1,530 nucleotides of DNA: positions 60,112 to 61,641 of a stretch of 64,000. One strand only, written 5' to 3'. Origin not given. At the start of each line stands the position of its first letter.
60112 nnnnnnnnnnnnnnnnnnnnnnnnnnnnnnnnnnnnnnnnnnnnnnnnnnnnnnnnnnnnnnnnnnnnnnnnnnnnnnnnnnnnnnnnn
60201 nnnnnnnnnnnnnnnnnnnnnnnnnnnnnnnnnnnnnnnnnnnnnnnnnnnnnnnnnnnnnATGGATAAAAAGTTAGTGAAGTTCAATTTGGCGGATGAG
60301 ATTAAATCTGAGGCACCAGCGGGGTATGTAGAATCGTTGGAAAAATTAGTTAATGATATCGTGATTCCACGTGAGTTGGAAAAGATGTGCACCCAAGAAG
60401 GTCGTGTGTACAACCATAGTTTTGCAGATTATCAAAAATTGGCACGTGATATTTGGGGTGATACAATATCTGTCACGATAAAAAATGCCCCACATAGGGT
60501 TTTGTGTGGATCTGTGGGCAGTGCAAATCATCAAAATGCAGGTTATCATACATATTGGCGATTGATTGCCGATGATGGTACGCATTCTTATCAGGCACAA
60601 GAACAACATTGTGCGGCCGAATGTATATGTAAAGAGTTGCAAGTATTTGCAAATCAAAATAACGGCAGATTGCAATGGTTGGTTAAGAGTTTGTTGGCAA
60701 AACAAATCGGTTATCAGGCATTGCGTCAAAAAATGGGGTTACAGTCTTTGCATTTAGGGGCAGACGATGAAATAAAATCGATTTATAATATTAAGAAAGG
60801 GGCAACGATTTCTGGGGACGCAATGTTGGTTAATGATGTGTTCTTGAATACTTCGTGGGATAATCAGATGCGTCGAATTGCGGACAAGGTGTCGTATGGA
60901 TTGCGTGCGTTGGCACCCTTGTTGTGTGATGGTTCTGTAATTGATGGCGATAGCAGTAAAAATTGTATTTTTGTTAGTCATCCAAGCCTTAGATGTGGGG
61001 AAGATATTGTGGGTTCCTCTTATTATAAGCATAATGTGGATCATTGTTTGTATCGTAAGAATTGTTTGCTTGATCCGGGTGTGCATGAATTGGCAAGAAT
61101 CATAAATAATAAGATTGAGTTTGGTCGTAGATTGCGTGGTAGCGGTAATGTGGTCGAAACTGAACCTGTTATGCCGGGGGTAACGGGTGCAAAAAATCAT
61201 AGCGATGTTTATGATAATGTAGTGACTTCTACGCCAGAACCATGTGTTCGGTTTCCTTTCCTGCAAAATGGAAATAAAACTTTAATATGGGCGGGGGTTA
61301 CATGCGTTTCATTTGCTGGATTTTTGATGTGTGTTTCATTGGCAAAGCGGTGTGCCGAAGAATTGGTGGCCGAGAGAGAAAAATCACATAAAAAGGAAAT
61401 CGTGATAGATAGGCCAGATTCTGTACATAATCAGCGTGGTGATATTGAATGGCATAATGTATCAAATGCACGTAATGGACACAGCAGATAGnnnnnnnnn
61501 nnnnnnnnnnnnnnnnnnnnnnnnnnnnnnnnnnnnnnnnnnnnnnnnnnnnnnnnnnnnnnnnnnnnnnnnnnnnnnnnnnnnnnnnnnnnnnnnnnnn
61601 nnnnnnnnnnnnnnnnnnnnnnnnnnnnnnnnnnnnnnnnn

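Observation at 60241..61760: Near-identical 5' ends, including the upstream 20 bp, in two otherwise diverged tandem paralogs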

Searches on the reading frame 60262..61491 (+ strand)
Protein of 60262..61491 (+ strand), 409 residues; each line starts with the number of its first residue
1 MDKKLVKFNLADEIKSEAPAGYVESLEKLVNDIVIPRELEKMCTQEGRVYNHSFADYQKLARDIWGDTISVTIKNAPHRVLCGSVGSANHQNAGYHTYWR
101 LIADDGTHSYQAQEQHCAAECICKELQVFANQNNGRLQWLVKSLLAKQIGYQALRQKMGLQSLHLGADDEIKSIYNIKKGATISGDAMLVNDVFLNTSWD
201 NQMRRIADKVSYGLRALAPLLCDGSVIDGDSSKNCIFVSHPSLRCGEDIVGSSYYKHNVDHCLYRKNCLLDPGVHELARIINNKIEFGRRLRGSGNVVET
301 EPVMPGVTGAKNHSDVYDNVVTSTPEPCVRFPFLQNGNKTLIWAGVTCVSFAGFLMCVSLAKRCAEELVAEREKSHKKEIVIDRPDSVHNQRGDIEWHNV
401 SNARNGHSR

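Call 4: search_protein_families(library=pfam, proteins=[window:60262-61491:+], max_evalue=1)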
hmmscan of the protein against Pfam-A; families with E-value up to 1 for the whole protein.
window:60262-61491:+ (409 aa): 0 families

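Call 10: find_homologous_proteins(query=window:60262-61488:+)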
Query window:60262-61488:+ (409 aa): 16 proteins with E <= 0.001 among 4058 candidates.
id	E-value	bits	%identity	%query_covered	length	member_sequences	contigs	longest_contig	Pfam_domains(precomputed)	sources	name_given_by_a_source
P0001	3.1e-282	953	100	100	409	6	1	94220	-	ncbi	-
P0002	3.6e-223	759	81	100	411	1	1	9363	-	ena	-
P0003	8.4e-205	698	89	81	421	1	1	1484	-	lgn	-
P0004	3.6e-170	584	66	100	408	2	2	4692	-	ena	-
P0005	2.0e-131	457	65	78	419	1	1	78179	-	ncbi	-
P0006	1.1e-88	316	50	78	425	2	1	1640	-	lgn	-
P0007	3.3e-88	314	49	78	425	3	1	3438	-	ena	-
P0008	1.8e-85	305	48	81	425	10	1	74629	-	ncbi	-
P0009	1.4e-83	299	48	78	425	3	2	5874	-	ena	-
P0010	4.9e-83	297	49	78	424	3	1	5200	-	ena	-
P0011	1.9e-82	295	49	76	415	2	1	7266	-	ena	-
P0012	5.6e-81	290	46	81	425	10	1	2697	-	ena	-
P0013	6.5e-80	287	48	81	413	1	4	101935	-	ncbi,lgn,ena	-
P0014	1.4e-77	279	49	78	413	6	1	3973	-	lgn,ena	-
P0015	2.5e-76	275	47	78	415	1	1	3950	-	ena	-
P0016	1.2e-73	266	46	78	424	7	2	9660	-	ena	-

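Call 11: find_encoding_contigs(protein=P0001, flank=10000, max_places=3)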
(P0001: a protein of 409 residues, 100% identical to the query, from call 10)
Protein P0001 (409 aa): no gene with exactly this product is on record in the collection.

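Call 12: find_encoding_contigs(protein=P0005, flank=10000, max_places=3)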
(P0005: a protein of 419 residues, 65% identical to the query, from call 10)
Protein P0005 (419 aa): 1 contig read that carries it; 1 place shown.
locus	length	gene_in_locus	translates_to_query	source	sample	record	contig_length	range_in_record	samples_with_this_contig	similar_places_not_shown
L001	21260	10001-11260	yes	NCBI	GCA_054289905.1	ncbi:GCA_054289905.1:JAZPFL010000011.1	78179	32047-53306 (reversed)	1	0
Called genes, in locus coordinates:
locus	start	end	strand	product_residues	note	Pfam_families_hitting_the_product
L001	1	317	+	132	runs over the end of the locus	PF02472:ExbD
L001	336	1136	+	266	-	-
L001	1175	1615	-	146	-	PF00383:dCMP_cyt_deam_1, PF14437:MafB19-deam, PF14439:Bd3614-deam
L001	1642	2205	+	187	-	PF03602:Cons_hypoth95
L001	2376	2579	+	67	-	-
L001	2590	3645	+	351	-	-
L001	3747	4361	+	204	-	PF01386:Ribosomal_L25p, PF14693:Ribosomal_TL5_C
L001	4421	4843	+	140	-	-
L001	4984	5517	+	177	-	PF00550:PP-binding (faint)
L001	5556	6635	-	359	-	PF00365:PFK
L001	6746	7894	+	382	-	PF01476:LysM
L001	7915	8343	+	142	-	PF01844:HNH, PF14279:HNH_5 (weak)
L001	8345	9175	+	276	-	PF04055:Radical_SAM (weak)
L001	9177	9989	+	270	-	-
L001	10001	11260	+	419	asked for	-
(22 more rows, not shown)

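Call 13: find_encoding_contigs(protein=P0013, flank=10000, max_places=4)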
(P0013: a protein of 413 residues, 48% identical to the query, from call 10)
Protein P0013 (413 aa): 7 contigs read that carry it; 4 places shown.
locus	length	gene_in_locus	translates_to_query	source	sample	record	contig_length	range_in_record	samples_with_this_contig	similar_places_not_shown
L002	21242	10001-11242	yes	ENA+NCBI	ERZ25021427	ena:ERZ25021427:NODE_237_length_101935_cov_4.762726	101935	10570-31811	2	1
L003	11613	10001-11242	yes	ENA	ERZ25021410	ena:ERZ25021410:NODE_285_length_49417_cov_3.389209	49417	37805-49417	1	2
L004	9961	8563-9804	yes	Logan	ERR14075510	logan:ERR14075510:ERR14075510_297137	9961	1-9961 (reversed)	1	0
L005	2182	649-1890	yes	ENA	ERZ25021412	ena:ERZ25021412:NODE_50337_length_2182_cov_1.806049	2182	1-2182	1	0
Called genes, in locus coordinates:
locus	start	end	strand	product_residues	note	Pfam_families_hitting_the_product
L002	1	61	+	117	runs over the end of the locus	PF09923:DUF2155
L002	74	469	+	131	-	-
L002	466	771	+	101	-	-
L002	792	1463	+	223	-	PF07313:AmiA-like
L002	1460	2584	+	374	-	PF00814:TsaD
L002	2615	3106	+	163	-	-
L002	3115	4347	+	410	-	PF13742:tRNA_anti_2, PF01336:tRNA_anti-codon, PF02601:Exonuc_VII_L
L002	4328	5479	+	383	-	PF00070:Pyr_redox (faint), PF00890:FAD_binding_2 (weak), PF01266:DAO (weak), PF01946:Thi4 (faint), PF03486:HI0933_like, PF13450:NAD_binding_8, PF22780:HI0933_like_1st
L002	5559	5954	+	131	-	-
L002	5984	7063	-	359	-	PF00365:PFK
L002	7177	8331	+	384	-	PF01476:LysM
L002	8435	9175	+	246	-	-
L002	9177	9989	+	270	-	-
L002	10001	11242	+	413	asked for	-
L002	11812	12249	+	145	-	PF00886:Ribosomal_S16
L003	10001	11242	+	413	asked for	-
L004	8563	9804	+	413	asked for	-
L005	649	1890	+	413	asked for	-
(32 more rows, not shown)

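Call 19: search_protein_families(library=ncbifam, proteins=[window:60262-61488:+], max_evalue=0.1)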
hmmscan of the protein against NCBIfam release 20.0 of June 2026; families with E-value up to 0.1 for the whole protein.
window:60262-61488:+ (409 aa): 0 families

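Call 20: search_protein_families(library=phrogs, proteins=[window:60262-61488:+], max_evalue=0.1)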
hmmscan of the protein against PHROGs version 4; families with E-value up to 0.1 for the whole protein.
window:60262-61488:+ (409 aa): 0 families

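Call 21: search_protein_families(library=padloc, proteins=[window:60262-61488:+], max_evalue=0.1)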
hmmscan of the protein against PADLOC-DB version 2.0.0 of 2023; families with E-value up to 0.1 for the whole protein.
window:60262-61488:+ (409 aa): 0 families

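Call 52: find_encoding_contigs(protein=P0002, flank=6000, max_places=2)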
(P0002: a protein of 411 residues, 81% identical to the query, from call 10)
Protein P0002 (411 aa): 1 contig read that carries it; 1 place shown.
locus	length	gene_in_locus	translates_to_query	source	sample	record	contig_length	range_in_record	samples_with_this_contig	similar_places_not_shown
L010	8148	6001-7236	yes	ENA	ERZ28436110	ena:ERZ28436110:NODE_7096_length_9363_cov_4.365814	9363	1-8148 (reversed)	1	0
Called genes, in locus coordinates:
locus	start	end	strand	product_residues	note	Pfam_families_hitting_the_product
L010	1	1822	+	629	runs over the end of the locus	PF00012:HSP70, PF06723:MreB_Mbl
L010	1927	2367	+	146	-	PF00550:PP-binding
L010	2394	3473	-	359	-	PF00365:PFK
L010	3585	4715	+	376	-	PF01476:LysM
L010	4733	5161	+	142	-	PF01844:HNH, PF14279:HNH_5 (faint)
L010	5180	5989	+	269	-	-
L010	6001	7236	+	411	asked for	-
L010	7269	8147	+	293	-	?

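Call 53: find_encoding_contigs(protein=P0004, flank=6000, max_places=2)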
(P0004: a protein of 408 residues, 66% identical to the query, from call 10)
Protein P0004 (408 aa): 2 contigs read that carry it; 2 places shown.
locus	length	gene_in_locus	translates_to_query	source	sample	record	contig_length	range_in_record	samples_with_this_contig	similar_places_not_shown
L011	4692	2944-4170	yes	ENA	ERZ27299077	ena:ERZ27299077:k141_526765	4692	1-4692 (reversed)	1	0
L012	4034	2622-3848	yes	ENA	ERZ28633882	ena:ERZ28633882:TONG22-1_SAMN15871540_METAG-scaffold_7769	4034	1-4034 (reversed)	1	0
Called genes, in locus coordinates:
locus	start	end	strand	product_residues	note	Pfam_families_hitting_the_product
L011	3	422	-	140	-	?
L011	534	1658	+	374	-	PF01476:LysM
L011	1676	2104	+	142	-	PF01844:HNH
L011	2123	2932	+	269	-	-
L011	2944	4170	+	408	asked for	-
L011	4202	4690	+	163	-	?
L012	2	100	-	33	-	?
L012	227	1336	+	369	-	PF01476:LysM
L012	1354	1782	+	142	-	PF01844:HNH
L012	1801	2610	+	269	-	-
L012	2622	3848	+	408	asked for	-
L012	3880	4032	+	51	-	?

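Call 54: find_encoding_contigs(protein=P0003, flank=6000, max_places=2)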
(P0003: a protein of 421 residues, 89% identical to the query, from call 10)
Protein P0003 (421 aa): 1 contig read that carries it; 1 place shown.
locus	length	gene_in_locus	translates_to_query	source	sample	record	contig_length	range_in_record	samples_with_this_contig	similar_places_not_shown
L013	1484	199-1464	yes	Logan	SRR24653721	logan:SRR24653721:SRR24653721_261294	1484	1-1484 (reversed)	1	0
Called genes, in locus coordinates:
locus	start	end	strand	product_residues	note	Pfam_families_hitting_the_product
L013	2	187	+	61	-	?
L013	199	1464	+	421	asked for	-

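Call 68: predict_structure(alignment_id=A2)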
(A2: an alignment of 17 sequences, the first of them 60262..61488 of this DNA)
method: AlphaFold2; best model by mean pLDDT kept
length: 409 residues; sequences in the alignment: 17
mean_pLDDT: 38.6   pTM: 0.30
mean pLDDT of the five models: 38.6, 38.0, 37.6, 36.8, 34.9
residues with pLDDT >= 90: 0; 70-90: 0; 50-70: 67; < 50: 342
segments of 3 or more residues with pLDDT < 50: 1-27, 47-50, 70-135, 166-409
pLDDT, mean of each block of 10 residues (from residue 1): 23 26 41 58 52 60 56 39 30 35 42 36 38 48 57 59 52 37 29 36 44 44 38 36 36 30 30 42 43 34 28 26 29 31 31 37 44 41 31 28 28
secondary structure, 60 per line:
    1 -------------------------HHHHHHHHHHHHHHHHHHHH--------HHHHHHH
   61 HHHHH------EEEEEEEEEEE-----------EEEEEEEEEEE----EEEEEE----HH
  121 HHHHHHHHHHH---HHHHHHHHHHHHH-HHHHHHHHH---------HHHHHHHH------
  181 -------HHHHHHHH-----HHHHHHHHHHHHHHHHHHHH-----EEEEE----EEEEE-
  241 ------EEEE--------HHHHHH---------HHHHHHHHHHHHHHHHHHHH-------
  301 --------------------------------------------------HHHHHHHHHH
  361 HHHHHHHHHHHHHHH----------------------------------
elements in order: H26-45 H54-65 E72-82 E94-104 E109-114 H119-131 H135-147 H149-157 H167-174 H188-195 H201-220 E226-230 E235-239 E247-250 H259-264 H274-293 H351-375
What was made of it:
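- Tried and rejected: The model of A was too poor to use (pLDDT 39, call 68).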

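Call 71: find_encoding_contigs(protein=P0016, flank=5000, max_places=2)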
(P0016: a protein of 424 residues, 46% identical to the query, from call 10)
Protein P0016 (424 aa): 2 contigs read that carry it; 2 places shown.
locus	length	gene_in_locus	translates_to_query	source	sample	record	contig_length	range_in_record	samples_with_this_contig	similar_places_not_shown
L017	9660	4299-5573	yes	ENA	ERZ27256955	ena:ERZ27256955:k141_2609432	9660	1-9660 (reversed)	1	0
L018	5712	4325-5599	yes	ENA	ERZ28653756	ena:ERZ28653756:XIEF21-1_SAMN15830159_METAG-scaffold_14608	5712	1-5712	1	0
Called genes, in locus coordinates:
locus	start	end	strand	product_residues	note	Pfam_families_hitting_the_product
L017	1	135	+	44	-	?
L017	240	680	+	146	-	PF00550:PP-binding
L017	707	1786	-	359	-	PF00365:PFK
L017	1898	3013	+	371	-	PF01476:LysM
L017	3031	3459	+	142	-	PF01844:HNH, PF14279:HNH_5 (faint)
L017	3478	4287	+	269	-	-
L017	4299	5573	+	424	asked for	-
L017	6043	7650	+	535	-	PF02878:PGM_PMM_I, PF02879:PGM_PMM_II, PF02880:PGM_PMM_III, PF24947:PGM1_C_vert_fung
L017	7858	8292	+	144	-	PF00886:Ribosomal_S16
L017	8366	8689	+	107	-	-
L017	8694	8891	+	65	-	-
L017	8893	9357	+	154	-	PF01782:RimM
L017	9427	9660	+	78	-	?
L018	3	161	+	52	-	?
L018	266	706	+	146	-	PF00550:PP-binding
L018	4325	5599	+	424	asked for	-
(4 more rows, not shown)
